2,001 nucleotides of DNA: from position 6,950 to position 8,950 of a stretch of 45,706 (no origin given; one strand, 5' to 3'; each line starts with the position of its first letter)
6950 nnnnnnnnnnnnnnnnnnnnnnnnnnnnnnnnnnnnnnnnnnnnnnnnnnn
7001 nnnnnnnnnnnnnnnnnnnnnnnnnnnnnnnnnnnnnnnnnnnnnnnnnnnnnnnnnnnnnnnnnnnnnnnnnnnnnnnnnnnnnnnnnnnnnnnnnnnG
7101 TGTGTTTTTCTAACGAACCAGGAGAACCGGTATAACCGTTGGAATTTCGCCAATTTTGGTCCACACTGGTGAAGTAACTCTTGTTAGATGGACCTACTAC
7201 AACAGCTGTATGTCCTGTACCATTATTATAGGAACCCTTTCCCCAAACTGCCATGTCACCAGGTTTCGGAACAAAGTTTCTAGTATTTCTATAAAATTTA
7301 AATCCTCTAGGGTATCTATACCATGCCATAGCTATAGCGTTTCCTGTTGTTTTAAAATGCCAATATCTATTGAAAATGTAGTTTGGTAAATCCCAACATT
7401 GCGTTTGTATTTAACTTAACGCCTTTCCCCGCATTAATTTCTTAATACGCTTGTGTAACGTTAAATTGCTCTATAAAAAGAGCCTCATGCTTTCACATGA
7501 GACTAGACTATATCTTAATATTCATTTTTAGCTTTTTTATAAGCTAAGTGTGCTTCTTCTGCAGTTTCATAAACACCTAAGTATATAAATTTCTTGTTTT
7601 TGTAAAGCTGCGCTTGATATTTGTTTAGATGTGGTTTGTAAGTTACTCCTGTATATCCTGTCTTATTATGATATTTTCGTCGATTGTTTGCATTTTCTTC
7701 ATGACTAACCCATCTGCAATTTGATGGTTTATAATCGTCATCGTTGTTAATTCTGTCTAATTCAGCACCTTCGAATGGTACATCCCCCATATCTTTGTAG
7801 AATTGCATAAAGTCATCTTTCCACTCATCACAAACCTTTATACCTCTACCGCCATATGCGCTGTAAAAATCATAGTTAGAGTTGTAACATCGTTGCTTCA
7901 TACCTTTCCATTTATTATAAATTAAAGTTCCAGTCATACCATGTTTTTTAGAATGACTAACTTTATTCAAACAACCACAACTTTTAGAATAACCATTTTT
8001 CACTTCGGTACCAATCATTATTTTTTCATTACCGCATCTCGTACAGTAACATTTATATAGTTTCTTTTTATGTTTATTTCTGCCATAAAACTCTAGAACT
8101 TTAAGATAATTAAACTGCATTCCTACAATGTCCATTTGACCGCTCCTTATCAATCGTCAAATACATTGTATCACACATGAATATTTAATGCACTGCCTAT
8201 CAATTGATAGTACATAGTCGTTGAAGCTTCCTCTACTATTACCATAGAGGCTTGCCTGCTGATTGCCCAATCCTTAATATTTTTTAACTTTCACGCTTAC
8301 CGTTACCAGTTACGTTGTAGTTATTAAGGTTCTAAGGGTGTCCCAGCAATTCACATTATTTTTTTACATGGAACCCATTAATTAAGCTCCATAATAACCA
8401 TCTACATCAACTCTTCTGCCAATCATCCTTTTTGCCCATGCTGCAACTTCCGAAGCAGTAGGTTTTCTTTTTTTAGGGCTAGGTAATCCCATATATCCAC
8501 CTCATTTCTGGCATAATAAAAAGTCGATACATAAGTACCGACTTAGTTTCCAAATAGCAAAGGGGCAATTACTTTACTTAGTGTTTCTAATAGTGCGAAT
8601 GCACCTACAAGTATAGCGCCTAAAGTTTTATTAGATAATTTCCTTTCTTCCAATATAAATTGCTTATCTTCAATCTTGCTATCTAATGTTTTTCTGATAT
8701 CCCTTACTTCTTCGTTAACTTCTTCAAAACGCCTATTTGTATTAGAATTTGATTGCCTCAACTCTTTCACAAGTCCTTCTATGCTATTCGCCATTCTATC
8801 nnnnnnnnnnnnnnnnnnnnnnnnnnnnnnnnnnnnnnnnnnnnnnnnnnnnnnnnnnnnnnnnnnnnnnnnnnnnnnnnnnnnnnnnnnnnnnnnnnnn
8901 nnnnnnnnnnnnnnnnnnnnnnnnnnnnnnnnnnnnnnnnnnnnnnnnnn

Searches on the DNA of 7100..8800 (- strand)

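Call 53: search_dna_similar(query=window:7100-8800:-, collection=phages, mode=near, max_rows=25)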
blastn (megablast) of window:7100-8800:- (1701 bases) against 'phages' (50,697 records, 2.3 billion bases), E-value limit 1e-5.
Records with a match: 61; places in all: 62; records where one place covers at least 80% of the query: 2.
Best place of each record, by identity: 95-99% 9; 90-95% 19; 80-90% 33.
By first word of the organism name: Staphylococcus 59; Listeria 1; Xanthomonas 1.
By host as written in the record: Staphylococcus sp. 16; Staphylococcus epidermidis 14; Staphylococcus epidermidis NCC 100655 3; Staphylococcus aureus 3; Staphylococcus epidermidis F12 2; HER 414 2; Staphylococcus epidermidis LM1680 2; Staphylococcus epidermidis IME1348 2; and 14 more.
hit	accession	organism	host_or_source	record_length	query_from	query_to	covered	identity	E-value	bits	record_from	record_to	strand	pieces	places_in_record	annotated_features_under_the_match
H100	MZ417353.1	Staphylococcus phage PG-2021_93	Staphylococcus epidermidis S414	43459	248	1701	85%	98.1%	0e+0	2534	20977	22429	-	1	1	record has no annotation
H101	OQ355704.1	Staphylococcus phage vB_SepS_BE28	Staphylococcus epidermidis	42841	274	1651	81%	97.6%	0e+0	2362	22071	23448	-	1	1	HNH endonuclease | tail associated cell-wall hydrolase | hypothetical protein (x2)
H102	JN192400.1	Staphylococcus phage vB_SepiS-phiIPLA5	Staphylococcus epidermidis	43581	1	1701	42%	98.4%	0e+0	1248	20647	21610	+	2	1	peptidoglycan hydrolase | exonuclease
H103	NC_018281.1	Staphylococcus phage vB_SepiS-phiIPLA5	Staphylococcus epidermidis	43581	1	1701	42%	98.4%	0e+0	1248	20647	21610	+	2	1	tail associated cell-wall hydrolase | exonuclease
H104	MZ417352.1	Staphylococcus phage PG-2021_91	Staphylococcus epidermidis NCC 100655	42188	1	1651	39%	96.1%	0e+0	1083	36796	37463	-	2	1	record has no annotation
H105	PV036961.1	Staphylococcus phage vB_SepS_E72m5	Staphylococcus epidermidis 1457 ...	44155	245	1701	27%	95.9%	2e-146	751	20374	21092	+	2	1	cell wall hydrolase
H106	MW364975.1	Staphylococcus virus vB_SepS_E72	Staphylococcus epidermidis E72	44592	245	1701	27%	95.9%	2e-146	751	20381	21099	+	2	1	cell wall hydrolase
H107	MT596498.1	Staphylococcus phage vB_SepS_BE01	Staphylococcus epidermidis F12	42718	251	1701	27%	96.5%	2e-146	755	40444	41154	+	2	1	glucosaminidase domain-containing protein | hypothetical protein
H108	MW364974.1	Staphylococcus virus vB_SepS_459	Staphylococcus epidermidis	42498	245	1701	28%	91.5%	5e-113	645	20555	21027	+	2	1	cell wall hydrolase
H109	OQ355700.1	Staphylococcus phage vB_SepS_BE21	Staphylococcus epidermidis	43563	257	1701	27%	92.3%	5e-108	648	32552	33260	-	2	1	tail associated cell-wall hydrolase | hypothetical protein (x2)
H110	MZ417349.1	Staphylococcus phage PG-2021_89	Staphylococcus epidermidis NCC 100655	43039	275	1701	26%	92.7%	5e-118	631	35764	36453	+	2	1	record has no annotation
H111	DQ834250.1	Staphylococcus phage PH15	HER 414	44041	275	1701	26%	92.7%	5e-118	631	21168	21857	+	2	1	hydrolase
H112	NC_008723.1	Staphylococcus phage PH15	Staphylococcus epidermidis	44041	275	1701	26%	92.7%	5e-118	631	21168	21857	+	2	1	tail associated cell-wall hydrolase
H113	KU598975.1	Staphylococcus phage CNPx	Staphylococcus epidermidis LM1680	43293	245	1651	25%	90.5%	3e-85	553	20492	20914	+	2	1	bifunctional autolysin Atl/N-acetylmuramoyl-L-alanine ...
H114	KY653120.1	Staphylococcus phage IME1348_01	Staphylococcus epidermidis IME1348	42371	245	1651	25%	90.5%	3e-85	553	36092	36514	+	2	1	N-acetylmuramoyl-L-alanine amidase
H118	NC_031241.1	Staphylococcus phage CNPx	Staphylococcus epidermidis LM1680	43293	245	1651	25%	90.5%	3e-85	553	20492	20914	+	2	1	tail associated cell-wall hydrolase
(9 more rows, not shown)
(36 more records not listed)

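Call 76: get_annotated_region(hit=H103, flank=100)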
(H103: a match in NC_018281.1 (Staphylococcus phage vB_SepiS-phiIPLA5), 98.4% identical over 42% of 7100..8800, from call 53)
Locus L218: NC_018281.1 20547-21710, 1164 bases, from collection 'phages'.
description: Staphylococcus phage vB_SepiS-phiIPLA5, complete genome.
organism: Staphylococcus phage vB_SepiS-phiIPLA5 (NCBI taxid 2922988)
taxonomy: Viruses; Duplodnaviria; Heunggongvirae; Uroviricota; Caudoviricetes; Rockefellervirus; Rockefellervirus IPLA5
host: Staphylococcus epidermidis; source: -; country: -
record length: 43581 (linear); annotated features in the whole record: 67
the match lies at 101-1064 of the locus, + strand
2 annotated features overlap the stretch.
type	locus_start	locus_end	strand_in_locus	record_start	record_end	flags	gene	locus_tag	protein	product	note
CDS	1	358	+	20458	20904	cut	-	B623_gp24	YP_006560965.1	exonuclease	-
CDS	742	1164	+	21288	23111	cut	-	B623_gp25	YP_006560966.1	tail associated cell-wall hydrolase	-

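Call 86: search_rna_families(source=L218, threshold=evalue, max_evalue=1, show_alignments=1)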
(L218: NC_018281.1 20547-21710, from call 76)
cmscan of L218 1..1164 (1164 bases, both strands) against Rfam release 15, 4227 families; matches with E-value up to 1: 1.
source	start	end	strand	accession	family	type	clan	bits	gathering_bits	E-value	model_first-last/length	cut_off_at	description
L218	512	731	+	RF00028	Intron_gpI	Intron;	-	93.8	50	1.4e-24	1-253/253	no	Group I catalytic intron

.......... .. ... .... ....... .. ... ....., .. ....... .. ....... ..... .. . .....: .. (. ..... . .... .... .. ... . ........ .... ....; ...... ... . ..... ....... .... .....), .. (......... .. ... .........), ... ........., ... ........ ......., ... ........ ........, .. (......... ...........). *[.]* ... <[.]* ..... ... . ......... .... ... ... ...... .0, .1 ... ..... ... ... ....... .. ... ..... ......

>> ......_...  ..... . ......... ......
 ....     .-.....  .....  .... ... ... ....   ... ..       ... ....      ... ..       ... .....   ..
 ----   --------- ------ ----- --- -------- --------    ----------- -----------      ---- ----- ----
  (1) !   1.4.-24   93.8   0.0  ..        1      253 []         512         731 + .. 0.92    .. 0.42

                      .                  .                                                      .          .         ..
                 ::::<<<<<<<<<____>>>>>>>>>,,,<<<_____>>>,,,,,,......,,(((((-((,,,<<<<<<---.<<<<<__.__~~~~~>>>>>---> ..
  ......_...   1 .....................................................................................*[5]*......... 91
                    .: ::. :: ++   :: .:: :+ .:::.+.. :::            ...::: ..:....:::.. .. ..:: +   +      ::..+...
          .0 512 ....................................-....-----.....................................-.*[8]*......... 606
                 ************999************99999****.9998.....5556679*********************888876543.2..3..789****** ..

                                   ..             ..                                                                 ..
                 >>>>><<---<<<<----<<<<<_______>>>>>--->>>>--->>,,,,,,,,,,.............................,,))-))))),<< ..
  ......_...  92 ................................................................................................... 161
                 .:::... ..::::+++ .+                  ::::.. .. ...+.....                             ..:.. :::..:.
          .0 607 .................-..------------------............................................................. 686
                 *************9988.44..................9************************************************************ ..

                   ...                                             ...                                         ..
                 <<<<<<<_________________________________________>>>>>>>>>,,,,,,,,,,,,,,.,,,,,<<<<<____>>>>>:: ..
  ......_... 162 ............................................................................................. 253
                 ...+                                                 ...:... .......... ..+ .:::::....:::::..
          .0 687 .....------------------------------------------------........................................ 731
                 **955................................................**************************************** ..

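Call 92: get_annotated_region(hit=H118, flank=200)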
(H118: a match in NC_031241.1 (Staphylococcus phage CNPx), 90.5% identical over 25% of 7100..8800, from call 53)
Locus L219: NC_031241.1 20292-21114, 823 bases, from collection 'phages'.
description: Staphylococcus phage CNPx, complete genome.
organism: Staphylococcus phage CNPx (NCBI taxid 1792269)
taxonomy: Viruses; Duplodnaviria; Heunggongvirae; Uroviricota; Caudoviricetes; Rockefellervirus; Rockefellervirus CNPx
host: Staphylococcus epidermidis LM1680; source: -; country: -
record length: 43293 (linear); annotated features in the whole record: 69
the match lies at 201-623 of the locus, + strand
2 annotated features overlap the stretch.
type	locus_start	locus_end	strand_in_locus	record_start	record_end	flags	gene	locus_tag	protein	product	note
CDS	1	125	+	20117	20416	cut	-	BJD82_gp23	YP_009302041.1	DUF2951 family protein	-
CDS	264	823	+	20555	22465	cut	-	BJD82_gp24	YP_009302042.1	tail associated cell-wall hydrolase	-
